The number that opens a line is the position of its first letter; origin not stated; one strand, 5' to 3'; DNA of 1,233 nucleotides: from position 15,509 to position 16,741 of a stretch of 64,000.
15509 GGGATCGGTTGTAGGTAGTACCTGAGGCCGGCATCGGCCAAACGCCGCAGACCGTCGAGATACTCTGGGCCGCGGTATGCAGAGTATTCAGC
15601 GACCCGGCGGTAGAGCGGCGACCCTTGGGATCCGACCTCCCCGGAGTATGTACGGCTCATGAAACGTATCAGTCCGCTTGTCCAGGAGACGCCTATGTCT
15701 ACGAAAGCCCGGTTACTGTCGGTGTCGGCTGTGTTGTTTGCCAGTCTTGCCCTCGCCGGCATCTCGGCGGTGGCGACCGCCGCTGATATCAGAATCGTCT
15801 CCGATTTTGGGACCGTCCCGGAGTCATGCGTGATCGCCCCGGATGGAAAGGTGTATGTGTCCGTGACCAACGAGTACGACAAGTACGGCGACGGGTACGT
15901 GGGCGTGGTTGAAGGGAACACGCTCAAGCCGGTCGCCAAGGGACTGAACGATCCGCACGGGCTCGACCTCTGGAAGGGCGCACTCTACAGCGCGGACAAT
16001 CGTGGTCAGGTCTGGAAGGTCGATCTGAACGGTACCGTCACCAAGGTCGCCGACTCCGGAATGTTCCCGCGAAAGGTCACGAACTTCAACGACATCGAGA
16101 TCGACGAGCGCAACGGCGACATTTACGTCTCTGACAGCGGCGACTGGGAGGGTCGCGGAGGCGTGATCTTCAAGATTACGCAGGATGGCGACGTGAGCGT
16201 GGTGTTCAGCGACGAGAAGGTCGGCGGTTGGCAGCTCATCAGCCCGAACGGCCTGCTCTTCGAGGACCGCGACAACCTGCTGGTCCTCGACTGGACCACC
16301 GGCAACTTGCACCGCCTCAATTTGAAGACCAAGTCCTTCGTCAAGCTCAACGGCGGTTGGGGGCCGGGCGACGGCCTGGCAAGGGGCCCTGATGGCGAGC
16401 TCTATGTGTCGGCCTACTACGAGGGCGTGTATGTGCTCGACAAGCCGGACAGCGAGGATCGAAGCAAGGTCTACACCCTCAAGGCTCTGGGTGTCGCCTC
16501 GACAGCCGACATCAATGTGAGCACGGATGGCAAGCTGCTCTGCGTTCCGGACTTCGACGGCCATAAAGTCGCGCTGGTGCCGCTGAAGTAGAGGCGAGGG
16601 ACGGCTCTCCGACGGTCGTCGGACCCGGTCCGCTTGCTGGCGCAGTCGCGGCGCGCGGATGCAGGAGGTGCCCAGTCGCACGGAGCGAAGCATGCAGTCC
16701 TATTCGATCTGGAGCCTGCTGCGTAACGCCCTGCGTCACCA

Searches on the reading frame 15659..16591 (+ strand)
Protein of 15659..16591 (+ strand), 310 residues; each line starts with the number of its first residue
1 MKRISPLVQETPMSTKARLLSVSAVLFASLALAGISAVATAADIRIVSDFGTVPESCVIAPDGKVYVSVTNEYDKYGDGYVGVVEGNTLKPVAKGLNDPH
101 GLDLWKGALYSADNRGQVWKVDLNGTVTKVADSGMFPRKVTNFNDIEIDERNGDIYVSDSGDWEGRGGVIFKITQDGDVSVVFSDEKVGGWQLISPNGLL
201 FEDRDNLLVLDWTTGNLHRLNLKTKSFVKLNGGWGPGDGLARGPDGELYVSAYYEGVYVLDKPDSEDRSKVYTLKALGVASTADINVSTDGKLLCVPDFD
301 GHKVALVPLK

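Call 21: search_protein_families(library=pfam, proteins=[window:15659-16591:+], max_evalue=0.00001)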
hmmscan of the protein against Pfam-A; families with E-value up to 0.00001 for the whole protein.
window:15659-16591:+ (310 aa): 0 families

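Call 48: search_protein_families(library=ncbifam, proteins=[window:15659-16591:+], max_evalue=0.01)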
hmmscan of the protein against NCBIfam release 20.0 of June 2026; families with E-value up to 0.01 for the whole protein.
window:15659-16591:+ (310 aa): 4 families
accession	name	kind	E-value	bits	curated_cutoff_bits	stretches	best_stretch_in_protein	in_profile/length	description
NF033206.1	ScyE_fam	subfamily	5.5e-11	42.6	80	1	48-170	202-330/333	ScyD/ScyE family protein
TIGR03803.2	Gloeo_Verruco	domain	2.7e-07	30.2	44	0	167-183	28-44/50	choice-of-anchor tandem repeat GloVer-containing protein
NF035926.1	scyF_NHL_VPEP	equivalog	0.00013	21.3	350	1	130-262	91-218/376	scytonemin biosynthesis PEP-CTERM protein ScyF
TIGR02604.1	Piru_Ver_Nterm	subfamily_domain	0.0061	16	122.2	0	197-262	283-348/367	PVC-type heme-binding CxxCH protein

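Call 83: find_homologous_proteins(query=window:15695-16588:+, max_evalue=0.00001)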
Query window:15695-16588:+ (298 aa): 273 proteins with E <= 0.00001 among 3012 candidates; the best 120 are listed.
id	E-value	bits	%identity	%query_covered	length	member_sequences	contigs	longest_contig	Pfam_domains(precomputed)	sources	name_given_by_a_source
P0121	4.3e-179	613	92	100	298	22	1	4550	-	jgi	jgi:hypothetical protein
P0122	1.9e-132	459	70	93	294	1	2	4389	PF01436.28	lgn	-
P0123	2.4e-112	393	66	88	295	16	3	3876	PF01436.28,PF08450.19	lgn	-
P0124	9.2e-111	388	61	100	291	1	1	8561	PF21959.3,PF08450.19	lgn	-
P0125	6.7e-108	379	60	100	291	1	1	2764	PF21959.3,PF01436.28,PF08450.19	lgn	-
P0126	3.0e-107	377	62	92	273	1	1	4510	PF21959.3,PF01436.28,PF08450.19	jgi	jgi:sugar lactone lactonase YvrE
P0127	4.5e-105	369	91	61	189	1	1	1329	-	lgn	-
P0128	2.5e-104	367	59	99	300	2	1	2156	PF20067.6,PF01436.28,PF08450.19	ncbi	-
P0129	2.7e-101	357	55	96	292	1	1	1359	-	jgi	jgi:DNA-binding beta-propeller fold protein YncE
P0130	1.3e-99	352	52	95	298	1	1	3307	PF20067.6,PF01436.28,PF08450.19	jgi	jgi:hypothetical protein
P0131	2.0e-99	351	53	97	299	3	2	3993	PF01436.28,PF08450.19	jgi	jgi:hypothetical protein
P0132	2.4e-98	347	57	96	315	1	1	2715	-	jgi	jgi:hypothetical protein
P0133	1.1e-97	345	54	99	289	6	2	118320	PF20067.6,PF01436.28,PF08450.19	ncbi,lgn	-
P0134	1.4e-97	345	50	99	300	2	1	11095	PF08450.19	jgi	jgi:gluconolactonase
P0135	1.1e-96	342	56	96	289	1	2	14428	PF21959.3,PF01731.27,PF20067.6,PF03088.23,PF01436.28,PF08450.19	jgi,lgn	jgi:sugar lactone lactonase YvrE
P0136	1.1e-96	342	55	96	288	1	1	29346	PF20067.6,PF01436.28,PF08450.19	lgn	-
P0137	1.0e-95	339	56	96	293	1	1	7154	PF01436.28,PF08450.19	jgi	jgi:DNA-binding beta-propeller fold protein YncE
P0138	1.1e-95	339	60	90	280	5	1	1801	PF21959.3,PF20067.6,PF01436.28,PF08450.19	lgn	-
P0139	4.4e-95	337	57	89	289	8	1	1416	PF20067.6,PF01436.28,PF08450.19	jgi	jgi:streptogramin lyase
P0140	3.6e-94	334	56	91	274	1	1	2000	PF01436.28,PF08450.19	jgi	-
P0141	1.1e-92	329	54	89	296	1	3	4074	PF01436.28,PF08450.19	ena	-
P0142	7.7e-92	326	52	100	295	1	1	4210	PF01436.28,PF08450.19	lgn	-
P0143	9.9e-91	322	55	99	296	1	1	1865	PF21959.3,PF20067.6,PF01436.28,PF08450.19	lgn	-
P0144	1.1e-89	319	50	100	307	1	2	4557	PF01436.28,PF08450.19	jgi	jgi:DNA-binding beta-propeller fold protein YncE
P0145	9.4e-89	316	51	97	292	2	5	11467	PF01436.28,PF08450.19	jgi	jgi:sugar lactone lactonase YvrE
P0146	1.5e-85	305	51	98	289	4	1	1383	PF20067.6,PF01436.28,PF08450.19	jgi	jgi:sugar lactone lactonase YvrE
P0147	1.6e-83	299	49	98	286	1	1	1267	PF20067.6,PF01436.28,PF08450.19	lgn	-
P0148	1.7e-83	299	53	86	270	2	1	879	PF20067.6,PF03088.23,PF01436.28,PF08450.19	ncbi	-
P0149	2.2e-79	285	60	74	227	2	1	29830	PF21959.3,PF01436.28,PF08450.19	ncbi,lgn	-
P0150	9.8e-79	283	51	86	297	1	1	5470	PF01436.28,PF08450.19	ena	-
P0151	1.4e-78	282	45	100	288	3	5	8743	PF20067.6,PF01436.28,PF08450.19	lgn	-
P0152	3.0e-78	281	48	93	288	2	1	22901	PF20067.6,PF01436.28,PF08450.19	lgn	-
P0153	3.1e-78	281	46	100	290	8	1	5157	PF01436.28,PF08450.19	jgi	jgi:sugar lactone lactonase YvrE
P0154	4.0e-78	281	48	100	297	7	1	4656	PF01436.28,PF08450.19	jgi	jgi:sugar lactone lactonase YvrE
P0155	7.4e-78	280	50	86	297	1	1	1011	PF01436.28,PF08450.19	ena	-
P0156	3.5e-77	278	48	98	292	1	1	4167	PF01436.28,PF08450.19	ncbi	ncbi:MAG: SMP-30/gluconolactonase/LRE family protein [Gemmatimonadales bacterium]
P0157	5.9e-77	277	46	100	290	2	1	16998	PF01436.28,PF08450.19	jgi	jgi:hypothetical protein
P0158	8.0e-77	277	47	100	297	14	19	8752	PF01436.28,PF08450.19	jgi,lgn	jgi:sugar lactone lactonase YvrE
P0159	1.8e-76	276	48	86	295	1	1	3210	PF01436.28,PF08450.19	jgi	jgi:sugar lactone lactonase YvrE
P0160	2.0e-76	275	47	100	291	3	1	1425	PF01436.28,PF08450.19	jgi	-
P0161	3.4e-76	275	47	91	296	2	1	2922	PF01436.28,PF08450.19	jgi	jgi:sugar lactone lactonase YvrE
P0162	8.4e-76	273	47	100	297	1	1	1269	PF01436.28,PF08450.19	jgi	jgi:DNA-binding beta-propeller fold protein YncE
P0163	1.0e-75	273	48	86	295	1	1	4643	PF01436.28,PF08450.19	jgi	jgi:sugar lactone lactonase YvrE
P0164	1.3e-75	273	47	97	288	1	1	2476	PF01436.28,PF08450.19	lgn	-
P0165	1.8e-75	272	47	86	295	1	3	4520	PF01436.28,PF08450.19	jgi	jgi:SMP-30/gluconolaconase/LRE-like protein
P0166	1.9e-75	272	49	89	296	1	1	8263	PF01436.28,PF08450.19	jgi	jgi:hypothetical protein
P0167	2.0e-75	272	48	86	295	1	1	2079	PF01436.28,PF08450.19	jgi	jgi:DNA-binding beta-propeller fold protein YncE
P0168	2.7e-75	272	47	100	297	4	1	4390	PF01436.28,PF08450.19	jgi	jgi:hypothetical protein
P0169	2.9e-75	272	47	95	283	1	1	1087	PF01436.28,PF08450.19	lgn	-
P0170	3.5e-75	271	49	86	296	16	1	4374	PF01436.28,PF08450.19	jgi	jgi:sugar lactone lactonase YvrE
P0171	3.8e-75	271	45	97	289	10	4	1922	PF01436.28,PF08450.19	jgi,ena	-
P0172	4.0e-75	271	45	100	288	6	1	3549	PF01436.28,PF08450.19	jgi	jgi:hypothetical protein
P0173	6.1e-75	271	47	92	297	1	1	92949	PF01436.28,PF08450.19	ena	-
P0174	6.1e-75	271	50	86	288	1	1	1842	PF01436.28,PF08450.19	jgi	-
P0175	7.3e-75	270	47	96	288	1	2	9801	PF01436.28,PF08450.19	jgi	-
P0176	8.4e-75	270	49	86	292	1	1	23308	PF01436.28,PF08450.19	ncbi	-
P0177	9.7e-75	270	46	100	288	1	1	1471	PF01436.28,PF08450.19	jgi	jgi:SMP-30/gluconolaconase/LRE-like protein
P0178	1.0e-74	270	49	86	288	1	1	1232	PF01436.28,PF08450.19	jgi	-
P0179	1.1e-74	270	48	86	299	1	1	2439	PF01436.28,PF08450.19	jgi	jgi:DNA-binding beta-propeller fold protein YncE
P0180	1.7e-74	269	49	86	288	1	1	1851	PF01436.28,PF08450.19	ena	-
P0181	2.4e-74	269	46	92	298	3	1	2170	PF01436.28,PF08450.19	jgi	-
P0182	2.6e-74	268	45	100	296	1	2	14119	PF01436.28,PF08450.19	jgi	jgi:sugar lactone lactonase YvrE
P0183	2.9e-74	268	50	86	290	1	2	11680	PF23500.2,PF01436.28,PF08450.19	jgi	jgi:gluconolactonase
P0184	3.1e-74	268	46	96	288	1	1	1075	PF01436.28,PF08450.19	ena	-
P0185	4.0e-74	268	46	100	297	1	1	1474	PF01436.28,PF08450.19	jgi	jgi:SMP-30/Gluconolactonase/LRE-like region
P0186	5.2e-74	267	49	86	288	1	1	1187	PF01436.28,PF08450.19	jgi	-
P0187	5.9e-74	267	48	86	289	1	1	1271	PF01436.28,PF08450.19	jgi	jgi:sugar lactone lactonase YvrE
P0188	8.0e-74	267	47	86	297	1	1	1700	PF01436.28,PF08450.19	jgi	jgi:hypothetical protein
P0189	8.3e-74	267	47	86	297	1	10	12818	PF01436.28,PF08450.19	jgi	jgi:hypothetical protein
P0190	8.4e-74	267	49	86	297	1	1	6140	PF01436.28,PF08450.19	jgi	jgi:sugar lactone lactonase YvrE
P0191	9.9e-74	267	45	96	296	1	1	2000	PF01436.28,PF08450.19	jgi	jgi:SMP-30/Gluconolactonase/LRE-like region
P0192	1.1e-73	266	45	100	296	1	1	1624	PF01436.28,PF08450.19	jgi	jgi:hypothetical protein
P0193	1.3e-73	266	49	86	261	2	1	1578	PF01436.28,PF08450.19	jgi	jgi:DNA-binding beta-propeller fold protein YncE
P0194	2.0e-73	266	47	86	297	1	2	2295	PF01436.28,PF08450.19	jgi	jgi:hypothetical protein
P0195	2.9e-73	265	46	95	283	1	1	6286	PF01436.28,PF08450.19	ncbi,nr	ncbi:MAG TPA: SMP-30/gluconolactonase/LRE family protein [Gemmatimonadales bacterium]|nr:SMP-30/gluc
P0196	5.1e-73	264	49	90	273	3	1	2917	PF01436.28,PF08450.19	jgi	jgi:sugar lactone lactonase YvrE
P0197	6.5e-73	264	49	86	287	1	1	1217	PF01731.27,PF01436.28,PF08450.19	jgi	jgi:sugar lactone lactonase YvrE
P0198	6.8e-73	264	48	86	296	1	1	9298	PF01436.28,PF08450.19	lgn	-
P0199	7.1e-73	264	49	86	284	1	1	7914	PF08450.19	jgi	jgi:SMP-30/gluconolaconase/LRE-like protein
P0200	7.9e-73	264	45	96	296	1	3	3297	PF01436.28,PF08450.19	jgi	jgi:hypothetical protein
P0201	1.1e-72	263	47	95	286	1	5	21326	PF01436.28,PF08450.19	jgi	jgi:SMP-30/gluconolaconase/LRE-like protein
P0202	1.2e-72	263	44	100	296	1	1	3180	PF01436.28,PF08450.19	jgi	jgi:hypothetical protein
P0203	1.6e-72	263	46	97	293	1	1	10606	PF01436.28,PF08450.19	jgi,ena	-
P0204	1.7e-72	262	45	100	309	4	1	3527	PF01436.28,PF08450.19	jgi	jgi:sugar lactone lactonase YvrE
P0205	1.8e-72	262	46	97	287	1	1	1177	PF23500.2,PF01436.28,PF08450.19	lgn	-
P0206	1.9e-72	262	46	97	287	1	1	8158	PF01436.28,PF08450.19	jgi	jgi:glucose/arabinose dehydrogenase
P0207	2.2e-72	262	46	98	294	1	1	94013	PF01436.28,PF08450.19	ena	-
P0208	2.5e-72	262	45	100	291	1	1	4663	PF01436.28,PF08450.19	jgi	jgi:gluconolactonase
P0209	2.7e-72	262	49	86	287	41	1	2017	PF01436.28,PF08450.19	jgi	-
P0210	3.0e-72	262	46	97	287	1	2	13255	PF01436.28,PF08450.19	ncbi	-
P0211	5.3e-72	261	44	100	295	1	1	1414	PF01436.28,PF08450.19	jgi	jgi:hypothetical protein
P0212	5.8e-72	261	46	100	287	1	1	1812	PF01436.28,PF08450.19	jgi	-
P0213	5.9e-72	261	50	86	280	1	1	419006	PF01436.28,PF08450.19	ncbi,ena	-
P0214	6.7e-72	261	46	100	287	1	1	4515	PF23500.2,PF01436.28,PF08450.19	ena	-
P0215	7.7e-72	260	44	96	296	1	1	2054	PF01436.28,PF08450.19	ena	-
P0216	8.2e-72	260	49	86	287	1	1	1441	PF01436.28,PF08450.19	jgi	jgi:gluconolactonase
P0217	1.2e-71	260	49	86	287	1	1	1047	PF01436.28,PF08450.19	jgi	jgi:gluconolactonase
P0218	1.2e-71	260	45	100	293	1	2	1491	PF01436.28,PF08450.19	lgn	-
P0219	1.6e-71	259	48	86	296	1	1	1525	PF01436.28,PF08450.19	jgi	jgi:sugar lactone lactonase YvrE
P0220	1.6e-71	259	45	91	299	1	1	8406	PF01436.28,PF08450.19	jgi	jgi:hypothetical protein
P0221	1.8e-71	259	46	100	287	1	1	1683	PF01436.28,PF08450.19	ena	-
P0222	1.8e-71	259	47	99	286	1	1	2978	PF08450.19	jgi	jgi:hypothetical protein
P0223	1.9e-71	259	46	100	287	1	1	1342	PF01436.28,PF08450.19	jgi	jgi:gluconolactonase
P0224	2.2e-71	259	45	100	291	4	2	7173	PF01436.28,PF08450.19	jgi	jgi:glucose/arabinose dehydrogenase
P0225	2.3e-71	259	47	86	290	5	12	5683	PF01436.28,PF08450.19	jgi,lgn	jgi:sugar lactone lactonase YvrE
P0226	3.7e-71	258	49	86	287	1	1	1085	PF01436.28,PF08450.19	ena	-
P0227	5.3e-71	258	49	86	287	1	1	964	PF01436.28,PF08450.19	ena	-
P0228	5.5e-71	258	45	99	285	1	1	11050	PF20067.6,PF01436.28,PF08450.19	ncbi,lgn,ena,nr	ncbi:MAG TPA: SMP-30/gluconolactonase/LRE family protein [Gemmatimonadales bacterium]|nr:SMP-30/gluc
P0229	5.7e-71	257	45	95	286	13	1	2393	PF08450.19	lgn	-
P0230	5.7e-71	257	45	100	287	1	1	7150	PF01436.28,PF08450.19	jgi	jgi:DNA-binding beta-propeller fold protein YncE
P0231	7.0e-71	257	48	86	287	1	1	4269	PF01436.28,PF08450.19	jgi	jgi:DNA-binding beta-propeller fold protein YncE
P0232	7.3e-71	257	49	86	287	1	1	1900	PF01436.28,PF08450.19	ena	-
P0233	7.5e-71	257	46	100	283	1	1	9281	PF01436.28,PF08450.19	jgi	jgi:sugar lactone lactonase YvrE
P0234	7.6e-71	257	48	86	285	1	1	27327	PF01436.28,PF08450.19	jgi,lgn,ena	jgi:hypothetical protein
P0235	8.5e-71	257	50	86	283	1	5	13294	PF01436.28,PF08450.19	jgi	jgi:gluconolactonase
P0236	1.1e-70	257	48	86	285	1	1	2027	PF01436.28,PF08450.19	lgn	-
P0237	1.2e-70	256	49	86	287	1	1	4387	PF01436.28,PF08450.19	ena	-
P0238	1.3e-70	256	48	86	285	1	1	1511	PF01436.28,PF08450.19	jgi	jgi:hypothetical protein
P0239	1.3e-70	256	45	97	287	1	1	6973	PF23500.2,PF01436.28,PF08450.19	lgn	-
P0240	1.4e-70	256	49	86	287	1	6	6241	PF01436.28,PF08450.19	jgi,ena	-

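Call 84: find_encoding_contigs(protein=P0213, flank=6000, max_places=1)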
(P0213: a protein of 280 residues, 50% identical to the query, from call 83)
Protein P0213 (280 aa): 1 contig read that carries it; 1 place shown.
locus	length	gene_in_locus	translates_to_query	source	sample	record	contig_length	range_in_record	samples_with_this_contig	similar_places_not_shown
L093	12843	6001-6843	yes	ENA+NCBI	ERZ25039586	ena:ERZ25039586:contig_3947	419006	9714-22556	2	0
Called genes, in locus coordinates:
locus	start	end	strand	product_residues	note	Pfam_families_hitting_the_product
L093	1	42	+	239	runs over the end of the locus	-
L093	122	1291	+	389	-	PF14870:PSII_BNR (faint), PF15902:Sortilin-Vps10 (faint), PF02012:BNR (faint)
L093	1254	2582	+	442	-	PF01266:DAO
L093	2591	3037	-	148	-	PF00034:Cytochrom_C (faint), PF13442:Cytochrome_CBB3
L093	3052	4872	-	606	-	PF01011:PQQ, PF13570:Beta-prop_ACSF4 (faint), PF13360:PQQ_2 (weak), PF01011:PQQ, PF13360:PQQ_2 (weak)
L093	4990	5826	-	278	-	PF00497:SBP_bac_3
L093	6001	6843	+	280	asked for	PF01436:NHL (faint), PF08450:SGL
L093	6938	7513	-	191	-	-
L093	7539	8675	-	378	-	-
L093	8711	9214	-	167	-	PF05974:DUF892, PF09537:DUF2383 (faint)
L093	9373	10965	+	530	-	PF00069:Pkinase, PF07714:PK_Tyr_Ser-Thr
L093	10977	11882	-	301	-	PF21686:LigD_Prim-Pol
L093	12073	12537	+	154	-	PF10604:Polyketide_cyc2 (weak), PF08327:AHSA1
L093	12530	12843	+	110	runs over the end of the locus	PF12840:HTH_20, PF01022:HTH_5 (weak)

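Call 85: find_encoding_contigs(protein=P0173, flank=6000, max_places=1)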
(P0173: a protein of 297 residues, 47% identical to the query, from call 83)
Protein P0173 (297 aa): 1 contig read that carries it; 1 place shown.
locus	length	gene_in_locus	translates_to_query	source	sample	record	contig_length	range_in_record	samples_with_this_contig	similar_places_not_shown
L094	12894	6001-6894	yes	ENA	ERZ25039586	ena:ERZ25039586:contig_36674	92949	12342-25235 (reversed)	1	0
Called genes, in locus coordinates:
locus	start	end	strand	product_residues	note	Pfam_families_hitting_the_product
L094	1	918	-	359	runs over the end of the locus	PF02805:Ada_Zn_binding, PF00165:HTH_AraC, PF12833:HTH_18, PF01035:DNA_binding_1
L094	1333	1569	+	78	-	-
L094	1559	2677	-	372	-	PF01408:GFO_IDH_MocA, PF22725:GFO_IDH_MocA_C3, PF02894:GFO_IDH_MocA_C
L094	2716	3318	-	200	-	PF22580:KYNU_C (weak)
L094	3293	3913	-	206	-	-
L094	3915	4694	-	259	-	PF03301:Trp_dioxygenase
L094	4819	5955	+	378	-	PF01266:DAO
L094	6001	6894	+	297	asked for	PF01436:NHL (faint), PF08450:SGL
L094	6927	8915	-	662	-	PF00930:DPPIV_N (faint), PF26550:Tricorn_2nd (weak), PF26549:Tricorn_N (weak), PF02129:Peptidase_S15 (weak), PF05448:AXE1 (faint), PF00561:Abhydrolase_1 (faint), PF20434:BD-FAE (weak), PF00326:Peptidase_S9, +1 more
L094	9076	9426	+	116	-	-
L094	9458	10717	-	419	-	PF07786:HGSNAT_cat (weak), PF04235:DUF418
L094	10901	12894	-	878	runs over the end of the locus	PF12704:MacB_PCD, PF02687:FtsX, PF12704:MacB_PCD, PF02687:FtsX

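Call 86: find_encoding_contigs(protein=P0152, flank=6000, max_places=1)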
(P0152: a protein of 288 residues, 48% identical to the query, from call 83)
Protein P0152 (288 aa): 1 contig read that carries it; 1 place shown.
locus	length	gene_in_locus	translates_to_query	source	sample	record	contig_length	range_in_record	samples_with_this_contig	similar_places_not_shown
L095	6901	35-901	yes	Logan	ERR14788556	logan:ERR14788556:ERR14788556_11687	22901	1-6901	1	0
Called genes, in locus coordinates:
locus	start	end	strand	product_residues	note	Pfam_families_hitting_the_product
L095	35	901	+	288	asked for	PF20067:SSL_N (faint), PF01436:NHL (faint), PF08450:SGL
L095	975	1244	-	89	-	-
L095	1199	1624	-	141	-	PF27233:MJ0711_N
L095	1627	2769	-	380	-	PF01547:SBP_bac_1 (weak), PF13531:SBP_bac_11, PF13416:SBP_bac_8, PF13343:SBP_bac_6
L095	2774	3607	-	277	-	PF00528:BPD_transp_1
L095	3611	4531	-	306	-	PF00528:BPD_transp_1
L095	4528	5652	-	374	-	PF00005:ABC_tran, PF08402:TOBE_2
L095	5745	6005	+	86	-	-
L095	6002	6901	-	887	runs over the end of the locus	PF00133:tRNA-synt_1, PF09334:tRNA-synt_1g, PF13603:tRNA-synt_1_2, PF00133:tRNA-synt_1, PF09334:tRNA-synt_1g, PF08264:Anticodon_1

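Call 100: search_solved_structures(query=A2, max_evalue=0.01, show_alignments=1)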
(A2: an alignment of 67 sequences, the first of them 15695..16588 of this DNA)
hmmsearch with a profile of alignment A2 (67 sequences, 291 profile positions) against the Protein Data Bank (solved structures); distinct sequences matched with E-value up to 0.01: 70 (the best 60 are shown).
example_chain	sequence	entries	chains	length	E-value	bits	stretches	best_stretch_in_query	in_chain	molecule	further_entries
3wwa_A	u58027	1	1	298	3.5e-18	69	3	130-285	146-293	Pizza7H protein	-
6i38_A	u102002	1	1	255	8e-18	67.9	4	176-286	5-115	nv2Pizza6-AYW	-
3ww9_A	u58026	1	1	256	1.8e-17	66.7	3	130-279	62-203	pizza6 protein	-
6f0t_A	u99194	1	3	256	6.5e-17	64.9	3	133-285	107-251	Pizza6-SFW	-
6qsd_A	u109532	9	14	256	6.6e-17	64.9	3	133-285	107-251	Pizza6S | Pizza6-S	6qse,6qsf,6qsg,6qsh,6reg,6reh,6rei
6f0s_A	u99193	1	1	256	2.1e-14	56.7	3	177-286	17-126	Pizza6-SYW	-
22gu_A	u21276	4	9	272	2.3e-14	56.5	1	32-290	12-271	CJ1041C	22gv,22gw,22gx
7zcj_A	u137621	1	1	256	3.3e-14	56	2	130-285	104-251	Pizza6-TNH-TSH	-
6ren_A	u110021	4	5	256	4.2e-14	55.7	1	35-285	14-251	3fPizza6-SH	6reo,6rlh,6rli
6i37_A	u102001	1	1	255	1.6e-13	53.8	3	177-286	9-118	nv1Pizza6-AYW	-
7zqg_A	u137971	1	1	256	2.6e-13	53.1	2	132-285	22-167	Pizza6-KSH-TSH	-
6rej_A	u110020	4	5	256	3.4e-13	52.7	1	34-285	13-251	Pizza6-SH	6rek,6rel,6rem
7zq2_A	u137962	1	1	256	3.5e-13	52.6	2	132-285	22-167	Pizza6-RSH-TSH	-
6i3a_A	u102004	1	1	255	8.3e-13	51.4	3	134-286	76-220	v22Pizza6-AYW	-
6i39_A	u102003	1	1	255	4.5e-12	49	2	176-286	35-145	v31Pizza6-AYW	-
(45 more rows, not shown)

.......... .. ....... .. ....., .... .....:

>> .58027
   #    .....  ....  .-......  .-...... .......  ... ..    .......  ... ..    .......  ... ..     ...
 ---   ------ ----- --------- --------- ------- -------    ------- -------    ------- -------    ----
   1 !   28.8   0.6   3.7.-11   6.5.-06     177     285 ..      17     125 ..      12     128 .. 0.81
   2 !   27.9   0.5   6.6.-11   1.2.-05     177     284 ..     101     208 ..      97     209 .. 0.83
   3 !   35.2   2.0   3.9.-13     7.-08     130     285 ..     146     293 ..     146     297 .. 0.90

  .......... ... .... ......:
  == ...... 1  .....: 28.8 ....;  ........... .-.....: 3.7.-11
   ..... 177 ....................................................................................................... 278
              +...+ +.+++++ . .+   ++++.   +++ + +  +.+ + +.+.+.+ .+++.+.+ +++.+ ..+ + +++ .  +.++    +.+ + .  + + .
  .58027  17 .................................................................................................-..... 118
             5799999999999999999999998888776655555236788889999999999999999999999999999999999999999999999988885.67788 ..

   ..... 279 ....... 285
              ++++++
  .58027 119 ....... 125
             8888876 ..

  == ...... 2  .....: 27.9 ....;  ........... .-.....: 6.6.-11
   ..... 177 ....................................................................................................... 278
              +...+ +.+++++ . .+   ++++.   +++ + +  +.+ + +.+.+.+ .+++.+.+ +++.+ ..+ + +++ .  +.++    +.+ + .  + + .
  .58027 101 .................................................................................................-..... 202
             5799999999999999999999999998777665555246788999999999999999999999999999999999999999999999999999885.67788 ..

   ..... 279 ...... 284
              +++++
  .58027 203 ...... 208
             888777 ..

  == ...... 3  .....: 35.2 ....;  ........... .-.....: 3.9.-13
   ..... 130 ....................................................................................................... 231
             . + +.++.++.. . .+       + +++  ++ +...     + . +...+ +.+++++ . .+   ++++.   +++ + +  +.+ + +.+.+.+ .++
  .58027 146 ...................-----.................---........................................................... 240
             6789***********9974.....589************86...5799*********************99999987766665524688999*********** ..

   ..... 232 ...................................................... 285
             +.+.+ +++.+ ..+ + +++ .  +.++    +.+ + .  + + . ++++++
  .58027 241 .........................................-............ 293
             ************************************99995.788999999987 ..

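Call 105: predict_structure(alignment_id=A2)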
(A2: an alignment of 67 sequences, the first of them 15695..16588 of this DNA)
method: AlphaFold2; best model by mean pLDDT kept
length: 298 residues; sequences in the alignment: 67
mean_pLDDT: 90.5   pTM: 0.86
mean pLDDT of the five models: 90.5, 90.5, 90.5, 90.1, 89.5
residues with pLDDT >= 90: 241; 70-90: 23; 50-70: 20; < 50: 14
segments of 3 or more residues with pLDDT < 50: 1-8, 22-27
pLDDT, mean of each block of 10 residues (from residue 1): 45 52 52 89 97 96 93 96 96 98 96 97 94 97 94 84 97 86 95 97 96 96 95 97 98 96 98 97 98 96
secondary structure, 60 per line:
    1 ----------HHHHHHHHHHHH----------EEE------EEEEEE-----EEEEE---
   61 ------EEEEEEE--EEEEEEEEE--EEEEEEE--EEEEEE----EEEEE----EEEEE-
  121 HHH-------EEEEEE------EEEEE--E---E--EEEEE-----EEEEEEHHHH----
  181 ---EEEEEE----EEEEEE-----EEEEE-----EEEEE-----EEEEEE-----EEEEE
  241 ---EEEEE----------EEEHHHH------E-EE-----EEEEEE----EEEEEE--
elements in order: H11-22 E33-35 E42-47 E53-57 E67-73 E76-84 E87-93 E96-101 E106-110 E115-119 E131-136 E143-147 E157-161 E167-172 H173-176 E184-189 E194-199 E205-209 E215-219 E225-230 E236-240 E244-248 E259-261 H262-265 E281-286 E291-296
